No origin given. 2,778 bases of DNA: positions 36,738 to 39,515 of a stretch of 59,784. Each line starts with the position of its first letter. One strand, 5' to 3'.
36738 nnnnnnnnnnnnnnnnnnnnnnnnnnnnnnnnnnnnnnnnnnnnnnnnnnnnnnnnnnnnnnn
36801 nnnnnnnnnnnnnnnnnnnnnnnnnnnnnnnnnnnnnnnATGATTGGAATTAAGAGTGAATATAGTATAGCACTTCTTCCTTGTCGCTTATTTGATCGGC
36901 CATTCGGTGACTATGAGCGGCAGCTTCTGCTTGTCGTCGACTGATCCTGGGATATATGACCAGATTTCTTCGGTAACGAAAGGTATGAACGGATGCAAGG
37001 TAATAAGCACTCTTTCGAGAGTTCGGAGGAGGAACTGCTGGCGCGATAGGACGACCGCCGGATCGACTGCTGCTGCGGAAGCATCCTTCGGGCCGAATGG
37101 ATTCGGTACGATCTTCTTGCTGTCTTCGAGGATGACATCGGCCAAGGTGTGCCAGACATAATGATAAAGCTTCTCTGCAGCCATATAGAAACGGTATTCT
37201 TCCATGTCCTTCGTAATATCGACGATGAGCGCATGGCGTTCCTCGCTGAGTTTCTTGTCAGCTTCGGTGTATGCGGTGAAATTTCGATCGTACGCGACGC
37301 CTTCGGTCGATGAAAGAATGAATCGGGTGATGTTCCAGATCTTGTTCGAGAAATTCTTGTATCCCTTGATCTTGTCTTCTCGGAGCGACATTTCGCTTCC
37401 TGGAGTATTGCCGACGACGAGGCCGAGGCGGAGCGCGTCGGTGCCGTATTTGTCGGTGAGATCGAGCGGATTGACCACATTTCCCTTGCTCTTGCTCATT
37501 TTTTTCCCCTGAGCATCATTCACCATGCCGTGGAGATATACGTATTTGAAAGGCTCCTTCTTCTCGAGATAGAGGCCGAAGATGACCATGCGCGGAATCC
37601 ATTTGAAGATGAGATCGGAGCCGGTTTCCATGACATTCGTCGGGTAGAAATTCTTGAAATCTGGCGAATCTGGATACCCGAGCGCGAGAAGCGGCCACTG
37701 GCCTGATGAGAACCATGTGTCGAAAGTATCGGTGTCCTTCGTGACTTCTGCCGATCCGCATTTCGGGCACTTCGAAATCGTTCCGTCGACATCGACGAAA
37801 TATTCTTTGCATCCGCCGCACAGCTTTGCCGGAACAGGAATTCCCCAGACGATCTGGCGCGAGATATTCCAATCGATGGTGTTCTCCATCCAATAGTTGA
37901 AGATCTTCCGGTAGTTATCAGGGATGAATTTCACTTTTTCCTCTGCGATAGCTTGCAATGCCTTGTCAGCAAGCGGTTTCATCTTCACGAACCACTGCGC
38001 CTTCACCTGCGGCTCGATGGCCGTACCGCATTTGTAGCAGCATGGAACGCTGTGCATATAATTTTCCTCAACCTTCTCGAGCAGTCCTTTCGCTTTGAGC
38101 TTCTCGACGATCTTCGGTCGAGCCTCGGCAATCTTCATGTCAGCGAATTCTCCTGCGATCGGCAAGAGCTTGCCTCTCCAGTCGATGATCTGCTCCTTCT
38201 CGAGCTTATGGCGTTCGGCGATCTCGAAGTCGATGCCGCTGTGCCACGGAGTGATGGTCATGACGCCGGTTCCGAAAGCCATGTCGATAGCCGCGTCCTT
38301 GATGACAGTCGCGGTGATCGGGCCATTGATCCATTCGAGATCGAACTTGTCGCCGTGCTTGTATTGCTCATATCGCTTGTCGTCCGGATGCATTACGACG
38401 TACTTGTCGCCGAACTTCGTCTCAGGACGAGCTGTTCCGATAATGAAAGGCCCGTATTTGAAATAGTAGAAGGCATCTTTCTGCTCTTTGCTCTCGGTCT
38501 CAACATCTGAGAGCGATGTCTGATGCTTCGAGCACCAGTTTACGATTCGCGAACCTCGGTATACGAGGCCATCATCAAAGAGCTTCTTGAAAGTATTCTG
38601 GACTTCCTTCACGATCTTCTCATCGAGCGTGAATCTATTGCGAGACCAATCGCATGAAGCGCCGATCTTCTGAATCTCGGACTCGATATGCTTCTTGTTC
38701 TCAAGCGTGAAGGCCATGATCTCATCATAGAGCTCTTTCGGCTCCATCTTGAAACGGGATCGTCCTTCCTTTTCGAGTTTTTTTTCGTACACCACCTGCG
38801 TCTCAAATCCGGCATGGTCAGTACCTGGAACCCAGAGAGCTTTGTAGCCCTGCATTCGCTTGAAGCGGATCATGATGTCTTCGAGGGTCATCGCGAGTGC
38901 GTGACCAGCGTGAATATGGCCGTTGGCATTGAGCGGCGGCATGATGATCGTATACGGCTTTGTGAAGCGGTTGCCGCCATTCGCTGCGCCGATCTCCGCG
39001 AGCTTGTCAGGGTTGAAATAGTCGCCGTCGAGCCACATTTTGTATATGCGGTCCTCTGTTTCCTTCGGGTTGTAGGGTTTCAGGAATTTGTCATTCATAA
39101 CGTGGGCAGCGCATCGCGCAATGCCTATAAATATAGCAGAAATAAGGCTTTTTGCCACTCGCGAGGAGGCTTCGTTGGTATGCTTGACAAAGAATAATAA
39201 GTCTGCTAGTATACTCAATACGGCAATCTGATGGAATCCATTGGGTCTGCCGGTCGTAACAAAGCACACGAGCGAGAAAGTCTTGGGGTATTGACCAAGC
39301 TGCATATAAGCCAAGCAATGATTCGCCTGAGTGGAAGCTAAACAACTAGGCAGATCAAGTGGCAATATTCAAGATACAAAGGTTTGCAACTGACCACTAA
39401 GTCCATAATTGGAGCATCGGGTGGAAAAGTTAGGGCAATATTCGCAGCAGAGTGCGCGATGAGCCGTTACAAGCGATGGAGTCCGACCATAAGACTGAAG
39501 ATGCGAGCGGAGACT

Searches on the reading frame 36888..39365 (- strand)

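Call 58: search_protein_families(library=pfam, proteins=[window:36888-39365:-], max_evalue=0.001)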
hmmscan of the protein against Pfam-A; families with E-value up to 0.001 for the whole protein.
window:36888-39365:- (825 aa): 5 families
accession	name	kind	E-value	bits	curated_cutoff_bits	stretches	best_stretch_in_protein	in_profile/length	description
PF00133.28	tRNA-synt_1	-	2e-120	402.8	22.7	1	107-659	2-411/414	tRNA synthetases class I (I, L, M and V)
PF09334.17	tRNA-synt_1g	-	2.1e-26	93.1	20.1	2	441-667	167-372/391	tRNA synthetases class I (M)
PF08264.19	Anticodon_1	-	1.3e-19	71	25.1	1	703-823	1-105/148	Anticodon-binding domain of tRNA ligase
PF01921.24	tRNA-synt_1f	-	0.00018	21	27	1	600-667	262-326/360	tRNA synthetases class I (K)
PF01406.26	tRNA-synt_1e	-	0.00054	19.9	27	0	582-651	214-282/301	tRNA synthetases class I (C) catalytic domain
